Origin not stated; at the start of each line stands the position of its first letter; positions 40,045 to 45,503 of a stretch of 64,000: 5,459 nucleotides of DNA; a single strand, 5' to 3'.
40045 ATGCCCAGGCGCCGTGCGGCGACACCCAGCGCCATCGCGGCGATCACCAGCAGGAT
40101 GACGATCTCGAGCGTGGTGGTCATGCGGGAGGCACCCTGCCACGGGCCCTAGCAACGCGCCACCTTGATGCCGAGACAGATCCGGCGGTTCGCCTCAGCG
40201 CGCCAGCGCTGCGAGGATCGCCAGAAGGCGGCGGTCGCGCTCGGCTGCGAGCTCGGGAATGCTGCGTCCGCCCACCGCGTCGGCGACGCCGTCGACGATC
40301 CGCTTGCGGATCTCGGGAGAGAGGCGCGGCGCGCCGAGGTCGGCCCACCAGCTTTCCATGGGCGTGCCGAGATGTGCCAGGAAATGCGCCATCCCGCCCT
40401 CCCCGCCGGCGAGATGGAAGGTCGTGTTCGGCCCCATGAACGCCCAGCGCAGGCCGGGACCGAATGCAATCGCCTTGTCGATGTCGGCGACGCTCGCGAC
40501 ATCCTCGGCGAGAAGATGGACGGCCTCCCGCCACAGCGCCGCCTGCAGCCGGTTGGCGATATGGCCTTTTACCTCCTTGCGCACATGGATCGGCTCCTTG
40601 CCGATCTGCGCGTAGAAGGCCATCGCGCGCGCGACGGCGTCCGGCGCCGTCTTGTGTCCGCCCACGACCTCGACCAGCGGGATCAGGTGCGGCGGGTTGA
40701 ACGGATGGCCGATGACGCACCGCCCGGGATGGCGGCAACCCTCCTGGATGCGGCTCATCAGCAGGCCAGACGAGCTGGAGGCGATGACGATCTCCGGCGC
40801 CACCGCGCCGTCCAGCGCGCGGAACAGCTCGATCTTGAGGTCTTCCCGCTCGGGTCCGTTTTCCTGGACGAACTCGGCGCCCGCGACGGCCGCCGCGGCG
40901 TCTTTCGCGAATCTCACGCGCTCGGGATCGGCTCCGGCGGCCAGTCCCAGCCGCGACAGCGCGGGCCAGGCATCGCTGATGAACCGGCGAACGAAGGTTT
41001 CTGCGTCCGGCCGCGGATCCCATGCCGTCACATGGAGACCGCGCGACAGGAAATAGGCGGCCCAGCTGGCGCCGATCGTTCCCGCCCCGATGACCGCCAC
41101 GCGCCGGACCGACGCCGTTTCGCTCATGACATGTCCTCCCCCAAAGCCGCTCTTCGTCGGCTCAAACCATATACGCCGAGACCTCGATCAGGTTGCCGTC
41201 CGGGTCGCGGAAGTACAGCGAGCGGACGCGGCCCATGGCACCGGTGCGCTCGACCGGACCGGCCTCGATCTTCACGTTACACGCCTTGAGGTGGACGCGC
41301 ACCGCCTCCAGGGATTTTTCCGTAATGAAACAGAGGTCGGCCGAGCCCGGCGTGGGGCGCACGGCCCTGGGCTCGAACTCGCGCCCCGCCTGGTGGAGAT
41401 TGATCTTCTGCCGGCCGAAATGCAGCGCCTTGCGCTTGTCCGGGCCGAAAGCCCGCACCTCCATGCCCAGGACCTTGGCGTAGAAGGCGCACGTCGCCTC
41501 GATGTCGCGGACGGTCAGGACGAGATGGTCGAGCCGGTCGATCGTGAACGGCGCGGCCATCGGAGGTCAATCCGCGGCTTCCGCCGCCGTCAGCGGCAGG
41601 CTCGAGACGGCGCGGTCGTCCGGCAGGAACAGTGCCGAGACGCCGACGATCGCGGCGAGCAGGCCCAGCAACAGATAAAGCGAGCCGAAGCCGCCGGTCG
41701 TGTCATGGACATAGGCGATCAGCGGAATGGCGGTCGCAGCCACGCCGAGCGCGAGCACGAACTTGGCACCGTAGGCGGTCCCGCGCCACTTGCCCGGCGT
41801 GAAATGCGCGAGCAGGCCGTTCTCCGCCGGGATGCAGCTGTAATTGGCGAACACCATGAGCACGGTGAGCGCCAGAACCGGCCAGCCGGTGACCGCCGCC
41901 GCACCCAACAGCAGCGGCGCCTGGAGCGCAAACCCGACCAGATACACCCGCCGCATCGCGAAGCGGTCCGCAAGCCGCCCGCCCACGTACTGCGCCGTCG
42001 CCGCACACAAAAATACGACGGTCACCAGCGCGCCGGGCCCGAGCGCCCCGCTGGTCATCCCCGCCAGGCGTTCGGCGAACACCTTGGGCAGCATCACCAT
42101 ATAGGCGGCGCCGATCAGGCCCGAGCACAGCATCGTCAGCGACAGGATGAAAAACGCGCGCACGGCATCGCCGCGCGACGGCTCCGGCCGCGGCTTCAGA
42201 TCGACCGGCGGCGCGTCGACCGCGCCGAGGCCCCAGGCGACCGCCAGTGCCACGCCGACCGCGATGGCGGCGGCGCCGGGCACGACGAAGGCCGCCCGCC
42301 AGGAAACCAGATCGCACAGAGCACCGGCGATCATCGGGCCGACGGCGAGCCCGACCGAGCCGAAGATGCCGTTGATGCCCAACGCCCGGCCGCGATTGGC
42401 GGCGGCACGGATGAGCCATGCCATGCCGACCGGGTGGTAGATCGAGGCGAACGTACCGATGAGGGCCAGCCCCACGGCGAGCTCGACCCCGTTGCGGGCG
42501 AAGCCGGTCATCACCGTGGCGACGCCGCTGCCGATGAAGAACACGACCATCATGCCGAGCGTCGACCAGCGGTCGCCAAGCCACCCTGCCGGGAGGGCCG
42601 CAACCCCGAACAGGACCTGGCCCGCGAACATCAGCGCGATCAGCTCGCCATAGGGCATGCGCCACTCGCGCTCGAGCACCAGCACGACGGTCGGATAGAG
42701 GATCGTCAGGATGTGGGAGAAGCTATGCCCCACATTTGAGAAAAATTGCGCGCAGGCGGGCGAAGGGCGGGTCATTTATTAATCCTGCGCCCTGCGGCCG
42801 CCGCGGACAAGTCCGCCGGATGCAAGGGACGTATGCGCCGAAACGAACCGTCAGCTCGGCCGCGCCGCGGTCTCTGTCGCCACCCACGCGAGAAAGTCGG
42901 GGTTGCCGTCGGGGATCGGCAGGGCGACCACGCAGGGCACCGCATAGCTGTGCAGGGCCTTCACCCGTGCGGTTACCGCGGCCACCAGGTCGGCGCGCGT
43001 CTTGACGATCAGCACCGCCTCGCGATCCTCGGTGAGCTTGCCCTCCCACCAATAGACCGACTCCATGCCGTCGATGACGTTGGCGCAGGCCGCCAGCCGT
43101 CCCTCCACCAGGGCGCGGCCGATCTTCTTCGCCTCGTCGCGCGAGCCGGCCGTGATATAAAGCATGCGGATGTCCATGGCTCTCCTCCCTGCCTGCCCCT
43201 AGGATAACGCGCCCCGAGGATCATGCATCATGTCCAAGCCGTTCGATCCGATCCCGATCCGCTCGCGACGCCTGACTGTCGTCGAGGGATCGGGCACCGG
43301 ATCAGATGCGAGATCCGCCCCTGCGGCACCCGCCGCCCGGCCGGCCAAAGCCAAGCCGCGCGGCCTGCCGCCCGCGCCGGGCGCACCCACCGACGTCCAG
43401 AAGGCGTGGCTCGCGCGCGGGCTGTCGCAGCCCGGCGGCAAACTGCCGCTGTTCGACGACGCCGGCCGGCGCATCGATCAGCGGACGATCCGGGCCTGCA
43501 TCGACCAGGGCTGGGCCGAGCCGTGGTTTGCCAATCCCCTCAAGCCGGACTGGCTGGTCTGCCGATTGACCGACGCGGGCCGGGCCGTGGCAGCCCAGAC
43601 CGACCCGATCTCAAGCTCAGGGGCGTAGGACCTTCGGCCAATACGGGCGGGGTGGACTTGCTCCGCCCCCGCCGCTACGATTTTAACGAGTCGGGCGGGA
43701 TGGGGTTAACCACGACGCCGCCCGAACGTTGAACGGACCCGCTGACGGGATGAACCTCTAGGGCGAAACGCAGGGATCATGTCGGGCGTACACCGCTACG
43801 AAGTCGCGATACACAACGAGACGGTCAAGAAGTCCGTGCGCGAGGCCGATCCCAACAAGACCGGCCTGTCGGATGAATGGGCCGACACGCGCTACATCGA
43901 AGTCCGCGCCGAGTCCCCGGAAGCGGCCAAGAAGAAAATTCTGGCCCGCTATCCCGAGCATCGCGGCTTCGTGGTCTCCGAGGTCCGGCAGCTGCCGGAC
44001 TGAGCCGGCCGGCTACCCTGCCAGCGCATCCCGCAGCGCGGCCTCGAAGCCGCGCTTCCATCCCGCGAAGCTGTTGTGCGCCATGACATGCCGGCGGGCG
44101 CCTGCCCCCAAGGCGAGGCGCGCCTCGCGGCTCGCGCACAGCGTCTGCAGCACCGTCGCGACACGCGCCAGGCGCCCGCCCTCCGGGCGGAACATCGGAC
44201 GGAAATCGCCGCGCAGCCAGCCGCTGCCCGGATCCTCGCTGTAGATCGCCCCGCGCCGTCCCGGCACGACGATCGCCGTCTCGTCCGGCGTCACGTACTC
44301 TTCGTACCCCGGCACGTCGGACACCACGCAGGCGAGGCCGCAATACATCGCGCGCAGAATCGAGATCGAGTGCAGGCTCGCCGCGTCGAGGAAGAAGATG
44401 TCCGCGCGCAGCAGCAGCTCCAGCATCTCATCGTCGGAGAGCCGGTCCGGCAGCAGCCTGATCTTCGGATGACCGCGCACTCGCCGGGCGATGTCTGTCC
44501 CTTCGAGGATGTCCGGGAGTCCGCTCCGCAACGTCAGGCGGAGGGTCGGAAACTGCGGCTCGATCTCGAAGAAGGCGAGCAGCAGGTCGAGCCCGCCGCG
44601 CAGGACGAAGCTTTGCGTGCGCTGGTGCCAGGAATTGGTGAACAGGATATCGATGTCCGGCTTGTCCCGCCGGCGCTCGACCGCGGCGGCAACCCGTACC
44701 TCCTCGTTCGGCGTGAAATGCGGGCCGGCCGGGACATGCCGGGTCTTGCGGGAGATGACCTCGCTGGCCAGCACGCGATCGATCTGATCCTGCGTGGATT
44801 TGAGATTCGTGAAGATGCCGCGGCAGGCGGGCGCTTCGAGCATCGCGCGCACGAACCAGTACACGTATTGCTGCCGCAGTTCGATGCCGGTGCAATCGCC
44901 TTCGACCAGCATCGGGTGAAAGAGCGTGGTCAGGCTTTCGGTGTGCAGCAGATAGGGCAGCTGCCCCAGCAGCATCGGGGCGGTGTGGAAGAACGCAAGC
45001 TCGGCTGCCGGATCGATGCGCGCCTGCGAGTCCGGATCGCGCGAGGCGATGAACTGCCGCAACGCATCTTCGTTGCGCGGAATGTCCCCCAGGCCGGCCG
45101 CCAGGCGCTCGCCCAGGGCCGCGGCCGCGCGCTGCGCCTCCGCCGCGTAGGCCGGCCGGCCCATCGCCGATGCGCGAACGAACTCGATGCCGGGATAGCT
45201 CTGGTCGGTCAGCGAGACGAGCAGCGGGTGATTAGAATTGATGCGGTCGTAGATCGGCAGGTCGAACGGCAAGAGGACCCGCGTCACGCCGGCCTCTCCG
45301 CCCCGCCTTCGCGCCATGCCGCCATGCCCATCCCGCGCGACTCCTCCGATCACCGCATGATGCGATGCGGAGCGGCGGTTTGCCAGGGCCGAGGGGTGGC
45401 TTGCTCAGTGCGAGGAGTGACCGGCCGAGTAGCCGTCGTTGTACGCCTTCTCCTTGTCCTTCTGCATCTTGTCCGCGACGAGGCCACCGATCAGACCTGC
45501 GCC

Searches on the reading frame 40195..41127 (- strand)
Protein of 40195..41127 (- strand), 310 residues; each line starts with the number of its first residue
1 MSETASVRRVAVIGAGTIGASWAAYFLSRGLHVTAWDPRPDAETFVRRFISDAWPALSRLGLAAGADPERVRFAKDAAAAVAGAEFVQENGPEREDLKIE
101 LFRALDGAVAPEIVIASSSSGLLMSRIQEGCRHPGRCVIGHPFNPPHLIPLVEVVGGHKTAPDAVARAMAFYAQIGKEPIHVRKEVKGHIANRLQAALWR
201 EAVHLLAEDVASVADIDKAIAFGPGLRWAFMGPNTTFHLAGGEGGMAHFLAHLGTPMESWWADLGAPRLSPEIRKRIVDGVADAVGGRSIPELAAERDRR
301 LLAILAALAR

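Call 8: search_protein_families(library=pfam, proteins=[window:40195-41127:-])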
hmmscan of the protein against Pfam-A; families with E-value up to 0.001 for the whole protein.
window:40195-41127:- (310 aa): 3 families
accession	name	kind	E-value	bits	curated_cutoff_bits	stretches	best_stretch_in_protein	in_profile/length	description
PF02737.24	3HCDH_N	-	2.9e-46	158.1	22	1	10-185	2-179/180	3-hydroxyacyl-CoA dehydrogenase, NAD binding domain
PF00725.27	3HCDH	-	1.8e-12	48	22.1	1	188-256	1-69/97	3-hydroxyacyl-CoA dehydrogenase, C-terminal domain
PF01266.30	DAO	-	0.0006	19.9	27.9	0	9-42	1-34/353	FAD dependent oxidoreductase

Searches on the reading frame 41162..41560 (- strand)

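Call 8: search_protein_families(library=pfam, proteins=[window:41162-41560:-])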
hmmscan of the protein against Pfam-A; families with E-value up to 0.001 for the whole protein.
window:41162-41560:- (132 aa): 5 families
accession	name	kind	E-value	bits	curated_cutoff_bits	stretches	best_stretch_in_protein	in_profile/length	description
PF00903.31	Glyoxalase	-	1.9e-14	54.5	20.6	1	9-127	1-121/121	Glyoxalase/Bleomycin resistance protein/Dioxygenase superfamily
PF18029.7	Glyoxalase_6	-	5.3e-05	24.3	23.6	1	13-127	2-105/106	Glyoxalase-like domain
PF13468.12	Glyoxalase_3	-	0.00016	22.2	25.1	0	10-43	1-34/176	Glyoxalase-like domain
PF13669.12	Glyoxalase_4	-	0.00059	20.5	27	0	11-97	1-92/109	Glyoxalase/Bleomycin resistance protein/Dioxygenase superfamily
PF12681.13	Glyoxalase_2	-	0.00071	19.9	30.1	0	113-131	99-117/118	Glyoxalase-like domain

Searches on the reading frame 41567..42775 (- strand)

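Call 8: search_protein_families(library=pfam, proteins=[window:41567-42775:-])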
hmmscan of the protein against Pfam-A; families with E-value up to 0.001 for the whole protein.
window:41567-42775:- (402 aa): 1 family
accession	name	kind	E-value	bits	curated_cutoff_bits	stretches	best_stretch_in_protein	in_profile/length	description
PF07690.21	MFS_1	-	4.7e-37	128.2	33.4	2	24-237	13-231/347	Major Facilitator Superfamily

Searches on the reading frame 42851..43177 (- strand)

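Call 8: search_protein_families(library=pfam, proteins=[window:42851-43177:-])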
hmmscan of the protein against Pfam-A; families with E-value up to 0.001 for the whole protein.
window:42851-43177:- (108 aa): 1 family
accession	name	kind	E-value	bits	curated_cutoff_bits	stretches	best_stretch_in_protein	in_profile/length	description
PF03091.20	CutA1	-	1.1e-36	125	22.4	1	5-101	2-98/99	CutA1 divalent ion tolerance protein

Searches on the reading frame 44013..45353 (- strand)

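Call 8: search_protein_families(library=pfam, proteins=[window:44013-45353:-])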
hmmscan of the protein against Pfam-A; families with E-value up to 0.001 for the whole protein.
window:44013-45353:- (446 aa): 2 families
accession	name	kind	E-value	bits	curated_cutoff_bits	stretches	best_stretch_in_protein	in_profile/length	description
PF13692.12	Glyco_trans_1_4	-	7.4e-08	33.2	27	1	287-365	48-126/142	Glycosyl transferases group 1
PF00534.26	Glycos_transf_1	-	9.5e-08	32.2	26.4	1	304-364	80-141/172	Glycosyl transferases group 1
